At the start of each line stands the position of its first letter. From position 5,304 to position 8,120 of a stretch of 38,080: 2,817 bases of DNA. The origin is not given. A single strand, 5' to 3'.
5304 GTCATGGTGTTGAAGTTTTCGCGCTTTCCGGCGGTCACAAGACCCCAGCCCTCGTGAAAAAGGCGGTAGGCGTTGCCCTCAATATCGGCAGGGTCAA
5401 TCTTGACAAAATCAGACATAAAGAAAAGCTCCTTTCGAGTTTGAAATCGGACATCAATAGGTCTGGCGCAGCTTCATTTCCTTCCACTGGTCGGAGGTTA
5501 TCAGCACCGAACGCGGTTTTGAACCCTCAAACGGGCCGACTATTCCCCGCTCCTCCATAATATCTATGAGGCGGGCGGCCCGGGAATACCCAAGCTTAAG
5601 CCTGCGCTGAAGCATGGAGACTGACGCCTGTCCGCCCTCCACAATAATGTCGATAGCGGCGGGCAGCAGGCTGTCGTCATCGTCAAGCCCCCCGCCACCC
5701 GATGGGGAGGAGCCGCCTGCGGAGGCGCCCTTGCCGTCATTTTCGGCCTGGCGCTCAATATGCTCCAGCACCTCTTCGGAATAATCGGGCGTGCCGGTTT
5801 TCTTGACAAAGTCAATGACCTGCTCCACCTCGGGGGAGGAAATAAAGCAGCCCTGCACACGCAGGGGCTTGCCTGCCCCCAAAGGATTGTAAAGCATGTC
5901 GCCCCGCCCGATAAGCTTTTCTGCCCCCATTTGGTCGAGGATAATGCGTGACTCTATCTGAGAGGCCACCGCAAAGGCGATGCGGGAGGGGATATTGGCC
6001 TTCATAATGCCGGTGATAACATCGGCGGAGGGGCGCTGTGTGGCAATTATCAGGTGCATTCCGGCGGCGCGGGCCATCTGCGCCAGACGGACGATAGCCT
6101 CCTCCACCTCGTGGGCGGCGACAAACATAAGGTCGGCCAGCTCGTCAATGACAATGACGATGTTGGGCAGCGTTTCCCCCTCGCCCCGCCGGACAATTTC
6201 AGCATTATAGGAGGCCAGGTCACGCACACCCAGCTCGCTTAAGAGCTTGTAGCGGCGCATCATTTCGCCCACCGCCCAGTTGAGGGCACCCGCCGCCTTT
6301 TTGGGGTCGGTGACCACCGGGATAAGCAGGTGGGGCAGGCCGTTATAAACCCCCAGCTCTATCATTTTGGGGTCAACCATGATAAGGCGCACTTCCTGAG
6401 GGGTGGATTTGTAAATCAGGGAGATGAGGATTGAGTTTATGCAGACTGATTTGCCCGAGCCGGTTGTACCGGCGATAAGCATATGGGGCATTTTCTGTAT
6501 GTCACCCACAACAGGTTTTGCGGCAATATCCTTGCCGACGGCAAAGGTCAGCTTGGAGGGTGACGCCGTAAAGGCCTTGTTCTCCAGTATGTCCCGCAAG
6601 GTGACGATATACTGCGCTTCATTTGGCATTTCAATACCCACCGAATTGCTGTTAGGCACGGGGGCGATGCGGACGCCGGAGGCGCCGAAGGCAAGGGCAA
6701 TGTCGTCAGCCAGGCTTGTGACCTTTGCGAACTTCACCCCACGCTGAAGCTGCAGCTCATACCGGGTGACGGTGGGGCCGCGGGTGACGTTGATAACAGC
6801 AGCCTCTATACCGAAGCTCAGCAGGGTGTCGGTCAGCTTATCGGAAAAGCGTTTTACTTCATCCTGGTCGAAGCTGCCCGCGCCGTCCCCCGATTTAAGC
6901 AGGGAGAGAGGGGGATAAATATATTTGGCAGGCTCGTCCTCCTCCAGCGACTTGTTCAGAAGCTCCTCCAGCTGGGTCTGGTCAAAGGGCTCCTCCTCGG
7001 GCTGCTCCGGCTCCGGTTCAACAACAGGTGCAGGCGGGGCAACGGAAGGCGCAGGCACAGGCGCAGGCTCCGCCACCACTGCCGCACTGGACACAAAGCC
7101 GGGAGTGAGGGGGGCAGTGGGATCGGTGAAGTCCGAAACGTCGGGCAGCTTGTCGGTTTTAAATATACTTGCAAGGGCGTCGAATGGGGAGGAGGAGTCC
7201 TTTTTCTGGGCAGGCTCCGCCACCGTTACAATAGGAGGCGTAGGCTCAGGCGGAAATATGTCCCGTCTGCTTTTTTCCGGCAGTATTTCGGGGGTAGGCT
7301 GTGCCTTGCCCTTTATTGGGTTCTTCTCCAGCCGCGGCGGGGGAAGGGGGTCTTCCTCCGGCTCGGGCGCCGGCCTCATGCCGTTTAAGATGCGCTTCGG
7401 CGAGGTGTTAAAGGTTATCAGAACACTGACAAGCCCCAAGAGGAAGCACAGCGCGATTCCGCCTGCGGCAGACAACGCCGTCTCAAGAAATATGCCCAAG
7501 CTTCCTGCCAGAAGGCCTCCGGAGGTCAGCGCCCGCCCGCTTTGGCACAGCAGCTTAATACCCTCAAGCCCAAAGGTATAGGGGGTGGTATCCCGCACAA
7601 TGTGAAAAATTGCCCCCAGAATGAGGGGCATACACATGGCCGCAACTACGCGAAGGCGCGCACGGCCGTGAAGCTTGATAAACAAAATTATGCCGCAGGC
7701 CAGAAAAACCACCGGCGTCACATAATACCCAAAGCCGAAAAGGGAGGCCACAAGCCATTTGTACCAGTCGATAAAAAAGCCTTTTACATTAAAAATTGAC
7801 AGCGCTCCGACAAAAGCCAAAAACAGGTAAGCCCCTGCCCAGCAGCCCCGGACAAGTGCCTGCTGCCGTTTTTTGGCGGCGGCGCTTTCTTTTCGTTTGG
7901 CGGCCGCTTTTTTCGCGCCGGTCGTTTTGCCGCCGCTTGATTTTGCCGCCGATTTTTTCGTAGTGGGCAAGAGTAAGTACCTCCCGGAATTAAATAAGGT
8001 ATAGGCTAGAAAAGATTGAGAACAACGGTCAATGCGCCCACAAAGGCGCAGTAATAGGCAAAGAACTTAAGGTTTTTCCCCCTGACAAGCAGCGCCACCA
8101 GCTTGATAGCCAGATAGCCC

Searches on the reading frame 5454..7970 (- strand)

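Call 44: search_protein_families(library=pfam, proteins=[window:5454-7970:-], max_evalue=0.001)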
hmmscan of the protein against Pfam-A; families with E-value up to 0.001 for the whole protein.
window:5454-7970:- (838 aa): 5 families
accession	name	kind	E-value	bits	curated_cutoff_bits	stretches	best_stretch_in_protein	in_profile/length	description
PF01580.24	FtsK_SpoIIIE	-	4.9e-67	226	24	1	458-648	2-220/221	FtsK/SpoIIIE family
PF09397.16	FtsK_gamma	-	2.4e-27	94.9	30.6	1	764-825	2-63/63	Ftsk gamma domain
PF17854.6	FtsK_alpha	-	7.5e-26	90.7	22.9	1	353-450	2-101/101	FtsK alpha domain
PF12846.13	AAA_10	-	2.8e-05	23.8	27.5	1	482-536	9-59/362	AAA-like domain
PF01935.23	DUF87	-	0.00033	21.3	23.2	1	486-534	13-60/220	Helicase HerA, central domain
